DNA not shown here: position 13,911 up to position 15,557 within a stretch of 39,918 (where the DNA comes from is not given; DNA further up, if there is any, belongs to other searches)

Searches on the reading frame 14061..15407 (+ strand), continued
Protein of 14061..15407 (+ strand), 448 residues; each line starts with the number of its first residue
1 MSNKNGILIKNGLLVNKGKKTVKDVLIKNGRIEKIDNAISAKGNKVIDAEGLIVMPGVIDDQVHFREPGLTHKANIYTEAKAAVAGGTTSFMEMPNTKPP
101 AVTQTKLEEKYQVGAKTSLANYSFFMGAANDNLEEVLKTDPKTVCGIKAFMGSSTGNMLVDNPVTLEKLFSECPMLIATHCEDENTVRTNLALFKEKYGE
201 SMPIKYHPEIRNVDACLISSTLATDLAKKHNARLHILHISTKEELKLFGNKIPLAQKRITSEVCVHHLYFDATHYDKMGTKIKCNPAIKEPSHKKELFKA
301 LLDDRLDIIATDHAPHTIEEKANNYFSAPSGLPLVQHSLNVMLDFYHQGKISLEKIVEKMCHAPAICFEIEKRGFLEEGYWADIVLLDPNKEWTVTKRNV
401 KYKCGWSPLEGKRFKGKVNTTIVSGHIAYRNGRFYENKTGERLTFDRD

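Call 79: find_encoding_contigs(protein=P0169, flank=3500, max_places=2)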
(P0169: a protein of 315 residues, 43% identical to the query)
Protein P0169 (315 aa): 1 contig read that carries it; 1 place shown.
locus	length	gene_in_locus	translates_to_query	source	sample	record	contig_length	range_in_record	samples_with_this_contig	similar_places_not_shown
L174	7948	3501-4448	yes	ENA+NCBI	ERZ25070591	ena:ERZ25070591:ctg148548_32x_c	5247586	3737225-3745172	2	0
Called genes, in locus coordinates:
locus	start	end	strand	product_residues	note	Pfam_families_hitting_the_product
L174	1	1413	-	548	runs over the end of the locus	PF00082:Peptidase_S8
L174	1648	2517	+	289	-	PF19573:DUF6089 (faint)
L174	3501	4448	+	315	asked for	PF13229:Beta_helix (faint), PF02415:Chlam_PMP (faint)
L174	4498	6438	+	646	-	PF00270:DEAD, PF00271:Helicase_C, PF16124:RecQ_Zn_bind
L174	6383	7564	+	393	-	PF13439:Glyco_transf_4, PF00534:Glycos_transf_1 (faint), PF13692:Glyco_trans_1_4 (weak)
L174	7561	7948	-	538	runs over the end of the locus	-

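Call 80: find_encoding_contigs(protein=P0154, flank=3500, max_places=2)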
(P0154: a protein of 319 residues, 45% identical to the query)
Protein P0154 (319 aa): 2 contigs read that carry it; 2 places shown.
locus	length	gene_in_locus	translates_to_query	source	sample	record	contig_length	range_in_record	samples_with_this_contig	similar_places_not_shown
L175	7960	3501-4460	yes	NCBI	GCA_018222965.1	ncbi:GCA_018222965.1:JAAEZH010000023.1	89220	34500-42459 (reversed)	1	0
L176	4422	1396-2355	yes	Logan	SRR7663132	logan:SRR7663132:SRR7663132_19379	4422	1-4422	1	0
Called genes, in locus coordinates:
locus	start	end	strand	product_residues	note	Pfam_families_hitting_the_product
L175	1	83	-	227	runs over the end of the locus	PF00929:RNase_T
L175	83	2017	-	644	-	PF00027:cNMP_binding, PF00571:CBS, PF03445:DUF294, PF10335:DUF294_C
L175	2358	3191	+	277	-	PF19573:DUF6089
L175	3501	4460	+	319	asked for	PF02415:Chlam_PMP (faint)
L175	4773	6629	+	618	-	PF00270:DEAD, PF00271:Helicase_C, PF16124:RecQ_Zn_bind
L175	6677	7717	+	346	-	PF13439:Glyco_transf_4 (weak), PF00534:Glycos_transf_1, PF13692:Glyco_trans_1_4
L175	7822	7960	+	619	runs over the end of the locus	PF02543:Carbam_trans_N, PF16861:Carbam_trans_C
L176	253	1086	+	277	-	PF19573:DUF6089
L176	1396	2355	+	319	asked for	PF02415:Chlam_PMP (faint)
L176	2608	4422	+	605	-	?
